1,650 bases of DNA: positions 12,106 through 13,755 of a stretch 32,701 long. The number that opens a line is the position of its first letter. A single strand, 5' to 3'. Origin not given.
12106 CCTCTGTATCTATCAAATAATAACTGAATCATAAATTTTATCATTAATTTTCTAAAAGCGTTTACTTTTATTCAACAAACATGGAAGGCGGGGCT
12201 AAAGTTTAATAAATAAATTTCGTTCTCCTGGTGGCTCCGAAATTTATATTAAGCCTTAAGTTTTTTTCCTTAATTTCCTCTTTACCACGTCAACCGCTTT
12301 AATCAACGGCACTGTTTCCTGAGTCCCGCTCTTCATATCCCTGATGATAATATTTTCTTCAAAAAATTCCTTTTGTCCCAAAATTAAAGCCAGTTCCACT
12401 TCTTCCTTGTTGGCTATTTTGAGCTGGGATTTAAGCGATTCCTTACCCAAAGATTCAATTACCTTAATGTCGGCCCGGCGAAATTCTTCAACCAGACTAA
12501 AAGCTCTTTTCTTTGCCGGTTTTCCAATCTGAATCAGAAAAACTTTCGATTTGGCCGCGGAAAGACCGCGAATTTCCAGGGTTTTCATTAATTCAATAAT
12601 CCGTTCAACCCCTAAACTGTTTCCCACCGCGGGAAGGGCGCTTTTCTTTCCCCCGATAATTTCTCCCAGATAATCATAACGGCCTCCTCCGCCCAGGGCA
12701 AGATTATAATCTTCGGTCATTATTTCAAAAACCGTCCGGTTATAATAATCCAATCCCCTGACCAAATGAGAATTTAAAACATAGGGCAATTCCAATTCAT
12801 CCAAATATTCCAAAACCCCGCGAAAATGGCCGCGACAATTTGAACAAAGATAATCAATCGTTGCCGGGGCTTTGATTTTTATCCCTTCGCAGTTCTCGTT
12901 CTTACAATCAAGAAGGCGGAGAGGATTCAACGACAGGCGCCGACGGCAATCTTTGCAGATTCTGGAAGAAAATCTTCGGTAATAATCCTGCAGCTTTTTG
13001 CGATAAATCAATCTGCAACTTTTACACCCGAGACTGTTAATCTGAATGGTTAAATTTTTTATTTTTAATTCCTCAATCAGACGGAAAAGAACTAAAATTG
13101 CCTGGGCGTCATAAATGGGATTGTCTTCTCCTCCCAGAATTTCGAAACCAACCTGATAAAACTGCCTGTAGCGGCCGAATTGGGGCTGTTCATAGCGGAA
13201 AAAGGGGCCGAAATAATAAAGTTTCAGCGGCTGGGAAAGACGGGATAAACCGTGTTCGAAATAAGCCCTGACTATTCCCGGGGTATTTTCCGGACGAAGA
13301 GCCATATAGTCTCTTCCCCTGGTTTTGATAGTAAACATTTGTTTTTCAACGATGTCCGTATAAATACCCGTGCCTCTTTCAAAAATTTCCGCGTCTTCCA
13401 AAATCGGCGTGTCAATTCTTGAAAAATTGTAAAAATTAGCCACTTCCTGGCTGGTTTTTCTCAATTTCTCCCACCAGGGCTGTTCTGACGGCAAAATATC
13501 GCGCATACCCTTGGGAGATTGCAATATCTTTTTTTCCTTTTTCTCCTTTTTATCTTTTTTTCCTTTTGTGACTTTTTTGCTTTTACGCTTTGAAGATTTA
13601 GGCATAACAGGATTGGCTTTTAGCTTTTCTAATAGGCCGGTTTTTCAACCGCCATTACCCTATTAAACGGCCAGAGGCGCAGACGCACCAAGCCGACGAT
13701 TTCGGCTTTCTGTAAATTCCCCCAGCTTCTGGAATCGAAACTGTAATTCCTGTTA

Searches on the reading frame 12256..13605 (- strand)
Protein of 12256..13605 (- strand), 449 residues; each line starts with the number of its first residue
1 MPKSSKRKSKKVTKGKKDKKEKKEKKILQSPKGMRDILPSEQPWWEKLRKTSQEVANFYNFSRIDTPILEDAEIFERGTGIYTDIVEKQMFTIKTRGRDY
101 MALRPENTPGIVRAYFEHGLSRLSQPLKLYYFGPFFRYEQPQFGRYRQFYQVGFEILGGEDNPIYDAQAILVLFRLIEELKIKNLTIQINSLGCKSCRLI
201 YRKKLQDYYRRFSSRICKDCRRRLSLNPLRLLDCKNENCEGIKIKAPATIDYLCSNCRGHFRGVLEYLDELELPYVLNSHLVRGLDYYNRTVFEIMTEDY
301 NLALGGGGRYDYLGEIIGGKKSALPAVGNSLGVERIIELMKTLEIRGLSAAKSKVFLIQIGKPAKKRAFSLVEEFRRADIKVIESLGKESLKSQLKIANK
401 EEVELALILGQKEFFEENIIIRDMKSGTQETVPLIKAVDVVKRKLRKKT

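Call 45: find_homologous_proteins(query=window:12256-13605:-, max_evalue=1e-40)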
Query window:12256-13605:- (449 aa): 7989 proteins with E <= 1e-40 among 8000 candidates; the best 120 are listed.
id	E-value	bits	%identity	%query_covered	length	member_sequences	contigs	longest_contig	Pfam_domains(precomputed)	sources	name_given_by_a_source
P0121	6.1e-297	1003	100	100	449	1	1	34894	PF13393.12,PF03129.26,PF00587.31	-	-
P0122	4.8e-242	822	82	92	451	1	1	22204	PF13393.12,PF03129.26,PF00587.31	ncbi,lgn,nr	ncbi:histidine--tRNA ligase [Candidatus Wolfebacteria bacterium]|nr:histidine--tRNA ligase [Candidat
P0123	2.5e-224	763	77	94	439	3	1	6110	PF13393.12,PF03129.26,PF00587.31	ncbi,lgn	-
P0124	5.4e-223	759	75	94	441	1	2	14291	PF13393.12,PF03129.26,PF00587.31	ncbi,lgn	-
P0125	8.7e-223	758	74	99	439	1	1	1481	PF13393.12,PF03129.26,PF00587.31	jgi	jgi:histidyl-tRNA synthetase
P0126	1.5e-222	757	74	99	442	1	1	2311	PF13393.12,PF03129.26,PF00587.31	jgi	jgi:histidyl-tRNA synthetase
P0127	7.8e-221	752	76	95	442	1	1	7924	PF13393.12,PF03129.26,PF00587.31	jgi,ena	-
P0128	1.5e-220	751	74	99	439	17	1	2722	PF13393.12,PF03129.26,PF00587.31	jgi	-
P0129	1.6e-220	751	75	95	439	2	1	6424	PF13393.12,PF03129.26,PF00587.31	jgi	-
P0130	2.3e-220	750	74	99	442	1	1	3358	PF13393.12,PF03129.26,PF00587.31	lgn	-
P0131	1.6e-219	748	73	98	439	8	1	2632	PF13393.12,PF03129.26,PF00587.31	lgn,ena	-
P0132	7.7e-217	739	75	94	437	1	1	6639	PF13393.12,PF03129.26,PF00587.31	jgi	-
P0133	2.2e-216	737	74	93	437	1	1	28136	PF13393.12,PF03129.26,PF00587.31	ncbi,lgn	-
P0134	5.0e-216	736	74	95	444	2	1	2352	PF13393.12,PF03129.26,PF00587.31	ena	-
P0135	9.3e-216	735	72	99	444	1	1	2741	PF13393.12,PF03129.26,PF00587.31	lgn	-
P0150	1.2e-208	712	73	93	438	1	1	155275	PF13393.12,PF03129.26,PF00587.31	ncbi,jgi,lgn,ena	ncbi:MAG: histidine--tRNA ligase [Candidatus Paceibacterota bacterium]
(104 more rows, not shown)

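Call 46: find_encoding_contigs(protein=P0122, flank=10000, max_places=2)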
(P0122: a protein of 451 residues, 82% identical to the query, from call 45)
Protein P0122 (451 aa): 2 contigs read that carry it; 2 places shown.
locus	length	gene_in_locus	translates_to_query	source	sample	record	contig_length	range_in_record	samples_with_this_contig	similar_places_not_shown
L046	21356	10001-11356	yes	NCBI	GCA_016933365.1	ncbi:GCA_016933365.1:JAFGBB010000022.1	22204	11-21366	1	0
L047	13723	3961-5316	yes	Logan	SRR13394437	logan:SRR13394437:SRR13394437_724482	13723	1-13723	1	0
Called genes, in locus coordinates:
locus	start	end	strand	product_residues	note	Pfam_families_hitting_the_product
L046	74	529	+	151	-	PF01467:CTP_transf_like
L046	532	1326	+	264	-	PF00535:Glycos_transf_2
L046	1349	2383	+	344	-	PF05368:NmrA, PF01073:3Beta_HSD, PF01370:Epimerase, PF02719:Polysacc_synt_2, PF07993:NAD_binding_4, PF13460:NAD_binding_10, PF16363:GDP_Man_Dehyd, PF08485:Polysacc_syn_2C, +2 more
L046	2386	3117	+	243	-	PF01370:Epimerase, PF07993:NAD_binding_4 (faint), PF16363:GDP_Man_Dehyd (faint)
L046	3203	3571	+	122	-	PF14667:Polysacc_synt_C, PF07883:Cupin_2 (faint)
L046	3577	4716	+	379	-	PF02350:Epimerase_2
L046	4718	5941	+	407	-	PF13439:Glyco_transf_4, PF13579:Glyco_trans_4_4, PF00534:Glycos_transf_1, PF13692:Glyco_trans_1_4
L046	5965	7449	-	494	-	PF01943:Polysacc_synt, PF03023:MurJ, PF13440:Polysacc_synt_3, PF01554:MatE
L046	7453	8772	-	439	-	PF02397:Bac_transf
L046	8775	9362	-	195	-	PF01195:Pept_tRNA_hydro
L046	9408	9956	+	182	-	PF10502:Peptidase_S26, PF00717:Peptidase_S24 (weak)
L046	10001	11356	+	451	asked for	PF13393:tRNA-synt_His, PF00587:tRNA-synt_2b, PF03129:HGTP_anticodon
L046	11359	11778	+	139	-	PF11969:DcpS_C, PF01230:HIT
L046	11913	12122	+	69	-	PF01165:Ribosomal_S21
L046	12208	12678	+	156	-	PF09424:YqeY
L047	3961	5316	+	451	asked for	PF13393:tRNA-synt_His, PF00587:tRNA-synt_2b, PF03129:HGTP_anticodon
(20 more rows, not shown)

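Call 47: find_encoding_contigs(protein=P0133, flank=10000, max_places=2)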
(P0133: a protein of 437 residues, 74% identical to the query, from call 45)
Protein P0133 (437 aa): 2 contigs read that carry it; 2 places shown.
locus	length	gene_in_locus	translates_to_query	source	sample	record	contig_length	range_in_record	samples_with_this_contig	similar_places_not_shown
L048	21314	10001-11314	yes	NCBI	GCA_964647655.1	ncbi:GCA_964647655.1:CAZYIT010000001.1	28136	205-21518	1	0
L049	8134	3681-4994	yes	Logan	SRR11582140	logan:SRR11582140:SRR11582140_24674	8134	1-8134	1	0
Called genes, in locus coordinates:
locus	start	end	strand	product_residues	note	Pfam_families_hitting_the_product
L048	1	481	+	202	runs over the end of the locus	PF05148:Methyltransf_8 (weak), PF13489:Methyltransf_23, PF01209:Ubie_methyltran, PF05175:MTS (weak), PF13847:Methyltransf_31, PF13649:Methyltransf_25, PF08241:Methyltransf_11, PF08242:Methyltransf_12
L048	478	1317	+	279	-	PF00535:Glycos_transf_2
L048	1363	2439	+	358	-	PF01370:Epimerase, PF02719:Polysacc_synt_2, PF04321:RmlD_sub_bind (weak), PF05368:NmrA, PF01073:3Beta_HSD, PF13460:NAD_binding_10, PF16363:GDP_Man_Dehyd, PF08485:Polysacc_syn_2C (weak), +1 more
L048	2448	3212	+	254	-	PF01370:Epimerase, PF04321:RmlD_sub_bind (faint), PF16363:GDP_Man_Dehyd (faint), PF02719:Polysacc_synt_2, PF07993:NAD_binding_4 (weak)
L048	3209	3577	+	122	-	PF14667:Polysacc_synt_C, PF07883:Cupin_2 (weak)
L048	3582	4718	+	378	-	PF02350:Epimerase_2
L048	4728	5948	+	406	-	PF13439:Glyco_transf_4, PF13579:Glyco_trans_4_4, PF00534:Glycos_transf_1, PF13692:Glyco_trans_1_4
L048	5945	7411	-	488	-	PF01943:Polysacc_synt, PF03023:MurJ, PF13440:Polysacc_synt_3, PF01554:MatE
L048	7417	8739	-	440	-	PF02397:Bac_transf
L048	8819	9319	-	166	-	PF01195:Pept_tRNA_hydro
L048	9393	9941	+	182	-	PF10502:Peptidase_S26, PF00717:Peptidase_S24 (weak)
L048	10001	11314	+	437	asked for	PF13393:tRNA-synt_His, PF00587:tRNA-synt_2b, PF03129:HGTP_anticodon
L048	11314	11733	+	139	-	PF11969:DcpS_C, PF01230:HIT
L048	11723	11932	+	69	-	PF01165:Ribosomal_S21 (weak)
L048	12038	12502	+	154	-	PF09424:YqeY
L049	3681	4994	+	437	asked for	PF13393:tRNA-synt_His, PF00587:tRNA-synt_2b, PF03129:HGTP_anticodon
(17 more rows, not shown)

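Call 48: find_encoding_contigs(protein=P0150, flank=10000, max_places=2)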
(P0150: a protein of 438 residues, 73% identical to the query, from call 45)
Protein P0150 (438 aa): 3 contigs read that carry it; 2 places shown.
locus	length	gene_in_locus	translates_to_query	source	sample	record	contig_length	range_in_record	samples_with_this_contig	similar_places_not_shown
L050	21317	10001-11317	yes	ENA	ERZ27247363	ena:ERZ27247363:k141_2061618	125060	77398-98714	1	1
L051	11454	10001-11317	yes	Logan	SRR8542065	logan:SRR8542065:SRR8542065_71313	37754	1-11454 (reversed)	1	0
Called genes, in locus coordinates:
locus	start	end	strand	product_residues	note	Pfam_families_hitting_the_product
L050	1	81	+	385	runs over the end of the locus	PF20706:GT4-conflict (weak), PF00534:Glycos_transf_1, PF13692:Glyco_trans_1_4, PF13524:Glyco_trans_1_2 (weak)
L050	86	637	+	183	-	PF00908:dTDP_sugar_isom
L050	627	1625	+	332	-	PF01073:3Beta_HSD, PF01370:Epimerase, PF02719:Polysacc_synt_2 (weak), PF04321:RmlD_sub_bind, PF07993:NAD_binding_4, PF16363:GDP_Man_Dehyd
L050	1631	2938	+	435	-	-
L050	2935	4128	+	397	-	PF13439:Glyco_transf_4, PF13579:Glyco_trans_4_4, PF20706:GT4-conflict, PF00534:Glycos_transf_1, PF13692:Glyco_trans_1_4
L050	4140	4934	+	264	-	PF00535:Glycos_transf_2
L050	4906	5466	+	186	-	PF00132:Hexapep (faint)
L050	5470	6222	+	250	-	PF00535:Glycos_transf_2, PF10111:Glyco_tranf_2_2 (faint), PF13641:Glyco_tranf_2_3 (weak)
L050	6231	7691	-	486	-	PF01943:Polysacc_synt, PF03023:MurJ, PF13440:Polysacc_synt_3, PF01554:MatE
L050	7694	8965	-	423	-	PF02397:Bac_transf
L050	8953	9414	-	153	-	PF01195:Pept_tRNA_hydro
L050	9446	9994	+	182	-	PF10502:Peptidase_S26, PF00717:Peptidase_S24 (weak)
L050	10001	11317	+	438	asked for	PF13393:tRNA-synt_His, PF00587:tRNA-synt_2b, PF13393:tRNA-synt_His, PF03129:HGTP_anticodon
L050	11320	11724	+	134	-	PF11969:DcpS_C, PF01230:HIT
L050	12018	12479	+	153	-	PF09424:YqeY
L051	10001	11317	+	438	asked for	PF13393:tRNA-synt_His, PF00587:tRNA-synt_2b, PF13393:tRNA-synt_His, PF03129:HGTP_anticodon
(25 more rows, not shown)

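Call 74: find_encoding_contigs(protein=P0121, flank=3000, max_places=5)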
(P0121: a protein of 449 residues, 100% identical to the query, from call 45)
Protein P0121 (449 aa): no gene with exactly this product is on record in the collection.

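Call 76: find_encoding_contigs(protein=P0123, flank=6000, max_places=4)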
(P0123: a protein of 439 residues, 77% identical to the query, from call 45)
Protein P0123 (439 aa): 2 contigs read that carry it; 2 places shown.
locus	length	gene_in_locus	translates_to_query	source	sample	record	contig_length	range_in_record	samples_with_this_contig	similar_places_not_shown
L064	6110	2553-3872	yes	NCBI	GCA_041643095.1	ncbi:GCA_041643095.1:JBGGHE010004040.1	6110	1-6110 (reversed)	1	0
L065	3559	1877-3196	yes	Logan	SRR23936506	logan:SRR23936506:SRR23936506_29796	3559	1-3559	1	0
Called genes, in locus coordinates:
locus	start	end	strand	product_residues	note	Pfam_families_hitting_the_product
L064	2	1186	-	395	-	?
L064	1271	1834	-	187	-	PF01195:Pept_tRNA_hydro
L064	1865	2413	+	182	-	PF10502:Peptidase_S26, PF00717:Peptidase_S24 (faint)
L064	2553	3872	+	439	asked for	PF13393:tRNA-synt_His, PF00587:tRNA-synt_2b, PF03129:HGTP_anticodon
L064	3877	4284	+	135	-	PF11969:DcpS_C, PF01230:HIT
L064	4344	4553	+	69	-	PF01165:Ribosomal_S21 (weak)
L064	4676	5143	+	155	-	PF09424:YqeY, PF02637:GatB_Yqey (weak)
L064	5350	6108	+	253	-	?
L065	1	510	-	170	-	?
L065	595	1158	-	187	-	PF01195:Pept_tRNA_hydro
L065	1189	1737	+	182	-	PF10502:Peptidase_S26, PF00717:Peptidase_S24 (faint)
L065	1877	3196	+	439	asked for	PF13393:tRNA-synt_His, PF00587:tRNA-synt_2b, PF03129:HGTP_anticodon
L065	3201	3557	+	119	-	?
